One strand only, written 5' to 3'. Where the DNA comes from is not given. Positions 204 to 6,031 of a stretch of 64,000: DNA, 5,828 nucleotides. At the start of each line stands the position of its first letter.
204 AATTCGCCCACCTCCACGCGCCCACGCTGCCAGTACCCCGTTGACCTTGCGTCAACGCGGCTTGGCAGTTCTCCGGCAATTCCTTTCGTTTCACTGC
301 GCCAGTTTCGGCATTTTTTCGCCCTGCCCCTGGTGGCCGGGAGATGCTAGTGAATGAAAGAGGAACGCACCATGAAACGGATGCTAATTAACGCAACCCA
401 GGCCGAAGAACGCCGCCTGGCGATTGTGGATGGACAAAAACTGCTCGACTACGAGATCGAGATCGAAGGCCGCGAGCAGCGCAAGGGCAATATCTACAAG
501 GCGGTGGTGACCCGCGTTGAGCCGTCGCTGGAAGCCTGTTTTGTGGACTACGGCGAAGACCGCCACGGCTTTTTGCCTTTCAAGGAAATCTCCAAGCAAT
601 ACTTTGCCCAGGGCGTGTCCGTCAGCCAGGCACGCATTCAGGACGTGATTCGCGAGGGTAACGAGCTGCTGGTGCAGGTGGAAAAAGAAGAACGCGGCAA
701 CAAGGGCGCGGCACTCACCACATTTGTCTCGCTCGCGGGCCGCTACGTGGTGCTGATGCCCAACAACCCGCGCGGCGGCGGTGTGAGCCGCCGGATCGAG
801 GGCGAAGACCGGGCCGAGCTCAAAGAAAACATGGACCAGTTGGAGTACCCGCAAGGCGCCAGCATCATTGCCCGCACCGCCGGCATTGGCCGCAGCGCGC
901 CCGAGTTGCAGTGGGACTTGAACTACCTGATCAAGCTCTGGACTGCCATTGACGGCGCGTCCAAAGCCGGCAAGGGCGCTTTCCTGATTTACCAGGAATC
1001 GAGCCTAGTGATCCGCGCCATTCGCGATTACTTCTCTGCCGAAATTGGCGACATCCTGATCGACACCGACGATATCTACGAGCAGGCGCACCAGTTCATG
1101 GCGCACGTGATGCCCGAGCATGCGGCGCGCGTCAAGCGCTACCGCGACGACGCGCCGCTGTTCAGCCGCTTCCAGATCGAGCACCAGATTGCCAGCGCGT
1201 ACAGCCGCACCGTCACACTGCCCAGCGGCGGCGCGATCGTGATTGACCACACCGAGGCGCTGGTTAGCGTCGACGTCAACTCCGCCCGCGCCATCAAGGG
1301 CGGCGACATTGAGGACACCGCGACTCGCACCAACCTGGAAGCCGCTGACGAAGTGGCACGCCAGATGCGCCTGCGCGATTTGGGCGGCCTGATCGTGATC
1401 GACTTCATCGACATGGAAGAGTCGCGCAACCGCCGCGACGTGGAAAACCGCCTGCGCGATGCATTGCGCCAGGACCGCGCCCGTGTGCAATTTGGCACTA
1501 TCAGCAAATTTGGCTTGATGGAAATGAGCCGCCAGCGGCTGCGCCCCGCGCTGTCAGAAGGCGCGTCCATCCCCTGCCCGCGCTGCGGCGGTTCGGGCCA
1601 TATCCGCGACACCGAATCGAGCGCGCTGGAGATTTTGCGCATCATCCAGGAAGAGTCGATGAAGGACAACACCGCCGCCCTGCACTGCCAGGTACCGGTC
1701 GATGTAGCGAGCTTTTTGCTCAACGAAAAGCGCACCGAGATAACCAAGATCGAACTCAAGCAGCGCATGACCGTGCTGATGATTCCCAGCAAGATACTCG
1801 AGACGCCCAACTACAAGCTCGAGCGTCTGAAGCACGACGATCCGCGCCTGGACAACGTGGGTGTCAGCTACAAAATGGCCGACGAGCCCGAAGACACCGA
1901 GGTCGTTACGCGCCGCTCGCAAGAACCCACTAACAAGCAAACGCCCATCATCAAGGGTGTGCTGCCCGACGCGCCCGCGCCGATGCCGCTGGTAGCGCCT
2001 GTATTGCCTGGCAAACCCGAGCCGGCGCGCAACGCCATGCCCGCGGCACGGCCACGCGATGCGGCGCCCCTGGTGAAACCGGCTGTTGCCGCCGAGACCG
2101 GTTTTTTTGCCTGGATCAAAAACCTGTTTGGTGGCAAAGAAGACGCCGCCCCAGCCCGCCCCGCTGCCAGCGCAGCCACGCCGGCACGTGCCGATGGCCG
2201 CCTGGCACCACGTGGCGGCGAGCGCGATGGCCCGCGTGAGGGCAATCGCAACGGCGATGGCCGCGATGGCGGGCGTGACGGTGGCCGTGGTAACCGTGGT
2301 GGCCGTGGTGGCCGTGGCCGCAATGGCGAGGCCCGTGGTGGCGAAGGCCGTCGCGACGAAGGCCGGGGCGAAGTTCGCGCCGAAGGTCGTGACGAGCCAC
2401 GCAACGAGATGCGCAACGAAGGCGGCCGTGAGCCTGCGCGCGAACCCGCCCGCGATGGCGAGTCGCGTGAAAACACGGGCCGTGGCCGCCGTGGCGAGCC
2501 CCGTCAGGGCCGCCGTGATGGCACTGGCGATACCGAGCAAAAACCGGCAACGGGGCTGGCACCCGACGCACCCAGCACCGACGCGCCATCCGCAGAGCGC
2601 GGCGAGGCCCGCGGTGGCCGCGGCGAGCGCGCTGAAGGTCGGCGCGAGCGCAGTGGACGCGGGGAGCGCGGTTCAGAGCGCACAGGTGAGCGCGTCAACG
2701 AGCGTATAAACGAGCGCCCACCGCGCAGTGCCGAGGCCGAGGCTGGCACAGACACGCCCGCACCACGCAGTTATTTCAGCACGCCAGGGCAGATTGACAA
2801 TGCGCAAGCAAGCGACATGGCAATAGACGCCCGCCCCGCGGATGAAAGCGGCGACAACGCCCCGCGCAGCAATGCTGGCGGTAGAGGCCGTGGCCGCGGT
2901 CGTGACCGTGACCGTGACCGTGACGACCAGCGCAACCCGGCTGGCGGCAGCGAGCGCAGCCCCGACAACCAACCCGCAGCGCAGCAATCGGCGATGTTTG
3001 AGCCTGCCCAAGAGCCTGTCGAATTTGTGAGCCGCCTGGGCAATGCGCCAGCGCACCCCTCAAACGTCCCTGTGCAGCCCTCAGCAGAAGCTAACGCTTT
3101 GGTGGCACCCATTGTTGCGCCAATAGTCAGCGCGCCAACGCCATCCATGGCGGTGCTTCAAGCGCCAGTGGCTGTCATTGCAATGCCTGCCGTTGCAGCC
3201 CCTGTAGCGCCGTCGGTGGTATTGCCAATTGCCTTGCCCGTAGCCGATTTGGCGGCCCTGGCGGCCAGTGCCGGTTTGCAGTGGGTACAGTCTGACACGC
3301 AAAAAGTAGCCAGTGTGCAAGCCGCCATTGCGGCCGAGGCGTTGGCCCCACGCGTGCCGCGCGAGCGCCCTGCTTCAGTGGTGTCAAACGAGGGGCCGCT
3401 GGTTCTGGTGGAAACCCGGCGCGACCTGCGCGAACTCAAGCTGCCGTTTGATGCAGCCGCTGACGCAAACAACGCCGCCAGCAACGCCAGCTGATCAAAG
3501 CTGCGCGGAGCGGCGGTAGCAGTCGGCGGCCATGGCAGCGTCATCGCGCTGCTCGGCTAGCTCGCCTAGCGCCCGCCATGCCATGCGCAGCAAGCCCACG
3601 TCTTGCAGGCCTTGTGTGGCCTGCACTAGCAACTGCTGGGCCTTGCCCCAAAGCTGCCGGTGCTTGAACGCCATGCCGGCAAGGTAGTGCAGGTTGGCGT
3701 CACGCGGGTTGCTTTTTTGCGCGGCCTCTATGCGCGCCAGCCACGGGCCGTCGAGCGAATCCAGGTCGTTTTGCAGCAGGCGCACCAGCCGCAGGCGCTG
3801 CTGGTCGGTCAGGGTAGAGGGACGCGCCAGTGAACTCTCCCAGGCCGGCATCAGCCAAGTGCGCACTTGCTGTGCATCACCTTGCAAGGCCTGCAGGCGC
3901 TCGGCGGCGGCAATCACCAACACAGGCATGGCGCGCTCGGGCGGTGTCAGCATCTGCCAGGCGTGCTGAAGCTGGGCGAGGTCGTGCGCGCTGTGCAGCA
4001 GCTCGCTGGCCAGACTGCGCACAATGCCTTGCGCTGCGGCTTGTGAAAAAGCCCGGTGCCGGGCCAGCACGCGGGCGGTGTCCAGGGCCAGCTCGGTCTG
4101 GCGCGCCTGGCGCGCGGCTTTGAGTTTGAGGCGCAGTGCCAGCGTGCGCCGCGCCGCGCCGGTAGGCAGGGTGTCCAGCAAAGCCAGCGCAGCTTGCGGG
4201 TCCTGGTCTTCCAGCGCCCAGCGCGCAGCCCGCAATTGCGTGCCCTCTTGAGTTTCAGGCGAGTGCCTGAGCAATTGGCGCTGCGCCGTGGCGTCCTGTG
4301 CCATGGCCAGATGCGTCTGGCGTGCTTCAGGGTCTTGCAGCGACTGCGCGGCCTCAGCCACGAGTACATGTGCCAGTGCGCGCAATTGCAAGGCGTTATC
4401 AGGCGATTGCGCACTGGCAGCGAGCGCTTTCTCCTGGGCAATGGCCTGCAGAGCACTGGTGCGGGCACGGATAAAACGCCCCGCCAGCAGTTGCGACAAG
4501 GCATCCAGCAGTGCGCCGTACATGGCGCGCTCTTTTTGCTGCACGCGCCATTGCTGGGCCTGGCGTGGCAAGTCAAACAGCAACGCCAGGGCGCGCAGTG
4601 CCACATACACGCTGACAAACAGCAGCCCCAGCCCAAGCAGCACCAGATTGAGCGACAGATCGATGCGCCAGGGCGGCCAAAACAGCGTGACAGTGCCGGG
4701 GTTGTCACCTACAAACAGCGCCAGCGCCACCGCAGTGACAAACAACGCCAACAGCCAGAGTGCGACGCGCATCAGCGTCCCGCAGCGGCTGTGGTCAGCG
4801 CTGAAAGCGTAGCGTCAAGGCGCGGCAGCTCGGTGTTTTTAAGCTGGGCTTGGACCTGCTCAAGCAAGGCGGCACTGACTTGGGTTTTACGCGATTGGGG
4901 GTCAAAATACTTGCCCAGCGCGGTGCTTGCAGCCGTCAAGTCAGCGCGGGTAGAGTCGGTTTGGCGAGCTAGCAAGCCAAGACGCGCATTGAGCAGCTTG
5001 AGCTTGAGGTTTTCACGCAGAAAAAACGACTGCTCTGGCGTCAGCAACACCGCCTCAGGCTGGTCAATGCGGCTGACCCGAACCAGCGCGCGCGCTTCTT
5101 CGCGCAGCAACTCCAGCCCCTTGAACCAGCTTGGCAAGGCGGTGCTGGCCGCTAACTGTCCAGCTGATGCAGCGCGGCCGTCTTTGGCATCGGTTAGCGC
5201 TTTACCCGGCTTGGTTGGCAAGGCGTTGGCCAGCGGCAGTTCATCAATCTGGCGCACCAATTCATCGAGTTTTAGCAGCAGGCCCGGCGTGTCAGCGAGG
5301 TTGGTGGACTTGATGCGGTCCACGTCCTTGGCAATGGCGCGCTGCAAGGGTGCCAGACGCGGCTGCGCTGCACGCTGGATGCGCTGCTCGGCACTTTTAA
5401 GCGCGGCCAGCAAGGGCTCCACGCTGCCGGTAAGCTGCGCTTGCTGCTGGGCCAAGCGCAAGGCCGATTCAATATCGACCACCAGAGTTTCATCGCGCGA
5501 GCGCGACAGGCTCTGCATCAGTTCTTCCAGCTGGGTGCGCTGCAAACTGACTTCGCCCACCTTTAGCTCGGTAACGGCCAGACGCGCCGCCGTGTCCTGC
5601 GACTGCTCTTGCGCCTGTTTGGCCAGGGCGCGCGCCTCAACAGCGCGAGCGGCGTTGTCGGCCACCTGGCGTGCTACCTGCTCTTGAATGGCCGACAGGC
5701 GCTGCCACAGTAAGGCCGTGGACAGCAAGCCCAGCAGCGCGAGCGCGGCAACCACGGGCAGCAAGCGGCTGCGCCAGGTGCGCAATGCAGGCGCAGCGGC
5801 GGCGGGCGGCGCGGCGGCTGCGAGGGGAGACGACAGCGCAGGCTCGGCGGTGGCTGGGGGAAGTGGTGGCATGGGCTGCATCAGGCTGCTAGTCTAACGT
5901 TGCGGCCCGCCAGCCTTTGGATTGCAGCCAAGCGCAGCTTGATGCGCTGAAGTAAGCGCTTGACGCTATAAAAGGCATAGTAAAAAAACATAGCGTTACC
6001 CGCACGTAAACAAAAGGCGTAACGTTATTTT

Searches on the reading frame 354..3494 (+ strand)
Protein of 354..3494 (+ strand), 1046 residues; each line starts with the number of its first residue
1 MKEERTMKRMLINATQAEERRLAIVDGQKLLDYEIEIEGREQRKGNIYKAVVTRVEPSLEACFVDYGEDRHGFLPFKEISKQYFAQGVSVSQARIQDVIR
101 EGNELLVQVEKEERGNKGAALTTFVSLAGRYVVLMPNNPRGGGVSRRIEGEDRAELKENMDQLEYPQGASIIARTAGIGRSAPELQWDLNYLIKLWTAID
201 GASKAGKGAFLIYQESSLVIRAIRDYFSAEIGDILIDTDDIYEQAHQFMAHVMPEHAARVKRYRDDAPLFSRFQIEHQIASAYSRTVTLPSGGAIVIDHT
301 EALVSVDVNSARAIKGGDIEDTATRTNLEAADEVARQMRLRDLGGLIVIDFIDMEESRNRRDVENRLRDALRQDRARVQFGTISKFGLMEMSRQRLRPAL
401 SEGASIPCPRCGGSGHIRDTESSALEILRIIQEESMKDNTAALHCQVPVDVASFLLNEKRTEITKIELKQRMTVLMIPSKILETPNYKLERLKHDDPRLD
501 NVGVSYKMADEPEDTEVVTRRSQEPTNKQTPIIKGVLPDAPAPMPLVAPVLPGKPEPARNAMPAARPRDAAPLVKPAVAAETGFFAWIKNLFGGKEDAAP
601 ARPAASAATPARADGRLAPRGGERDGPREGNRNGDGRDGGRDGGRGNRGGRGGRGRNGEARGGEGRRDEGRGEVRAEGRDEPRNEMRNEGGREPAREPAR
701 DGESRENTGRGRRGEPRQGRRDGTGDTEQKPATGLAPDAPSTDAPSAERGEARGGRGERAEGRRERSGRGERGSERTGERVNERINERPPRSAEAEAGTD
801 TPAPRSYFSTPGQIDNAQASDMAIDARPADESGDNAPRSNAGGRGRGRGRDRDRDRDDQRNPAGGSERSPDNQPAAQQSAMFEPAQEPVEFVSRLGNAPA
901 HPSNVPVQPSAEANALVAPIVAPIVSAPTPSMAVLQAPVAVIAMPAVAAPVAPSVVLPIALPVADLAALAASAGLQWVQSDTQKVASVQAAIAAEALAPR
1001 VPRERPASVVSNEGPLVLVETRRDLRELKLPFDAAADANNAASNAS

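Call 64: search_protein_families(library=pfam, proteins=[window:354-3494:+])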
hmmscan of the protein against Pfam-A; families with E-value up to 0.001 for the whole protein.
window:354-3494:+ (1046 aa): 3 families
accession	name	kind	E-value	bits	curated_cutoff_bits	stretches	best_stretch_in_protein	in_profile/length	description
PF10150.14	RNase_E_G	-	3.6e-97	325.4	25.5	1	126-395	1-269/270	Ribonuclease E/G family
PF20833.2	RNase_E_G_Thio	-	5.6e-30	103.8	26.8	1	407-491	1-85/86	RNase E/G, Thioredoxin-like domain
PF00575.29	S1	-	2.5e-09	37.8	22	1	42-122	2-72/74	S1 RNA binding domain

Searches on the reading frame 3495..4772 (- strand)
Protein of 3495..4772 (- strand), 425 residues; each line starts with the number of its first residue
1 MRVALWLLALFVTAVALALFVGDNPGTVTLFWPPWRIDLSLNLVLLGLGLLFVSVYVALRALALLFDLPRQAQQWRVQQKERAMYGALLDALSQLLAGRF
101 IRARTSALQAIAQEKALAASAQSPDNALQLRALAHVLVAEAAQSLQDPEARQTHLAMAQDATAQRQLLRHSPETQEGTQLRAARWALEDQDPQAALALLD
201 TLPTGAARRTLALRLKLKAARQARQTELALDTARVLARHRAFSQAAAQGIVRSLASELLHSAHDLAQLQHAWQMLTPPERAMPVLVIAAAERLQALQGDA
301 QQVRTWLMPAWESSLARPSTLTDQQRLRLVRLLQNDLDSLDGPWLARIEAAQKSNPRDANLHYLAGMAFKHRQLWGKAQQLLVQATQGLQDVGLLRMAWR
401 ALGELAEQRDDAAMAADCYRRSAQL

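Call 64: search_protein_families(library=pfam, proteins=[window:3495-4772:-])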
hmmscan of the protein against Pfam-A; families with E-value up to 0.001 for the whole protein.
window:3495-4772:- (425 aa): 1 family
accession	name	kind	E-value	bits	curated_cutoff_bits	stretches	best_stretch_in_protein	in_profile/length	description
PF07219.19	HemY_N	-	7.8e-16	58.6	31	1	26-116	1-91/107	HemY protein N-terminus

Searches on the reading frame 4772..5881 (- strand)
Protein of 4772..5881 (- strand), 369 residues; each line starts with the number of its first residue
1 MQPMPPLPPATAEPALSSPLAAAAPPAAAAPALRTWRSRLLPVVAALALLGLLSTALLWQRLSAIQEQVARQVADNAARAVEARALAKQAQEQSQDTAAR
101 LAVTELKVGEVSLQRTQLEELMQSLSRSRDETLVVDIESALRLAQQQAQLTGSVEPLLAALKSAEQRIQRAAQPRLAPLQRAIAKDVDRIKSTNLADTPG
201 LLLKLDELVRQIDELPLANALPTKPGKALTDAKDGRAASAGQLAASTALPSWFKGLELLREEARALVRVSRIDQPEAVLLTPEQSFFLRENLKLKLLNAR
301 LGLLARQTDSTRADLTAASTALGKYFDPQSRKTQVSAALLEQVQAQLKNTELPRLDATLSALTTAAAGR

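Call 64: search_protein_families(library=pfam, proteins=[window:4772-5881:-])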
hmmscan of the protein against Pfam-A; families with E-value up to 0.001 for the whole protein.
window:4772-5881:- (369 aa): 1 family
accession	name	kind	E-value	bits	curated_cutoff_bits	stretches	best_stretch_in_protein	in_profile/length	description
PF04375.19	HemX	-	2.9e-32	112.6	25.9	1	129-364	2-227/236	HemX, putative uroporphyrinogen-III C-methyltransferase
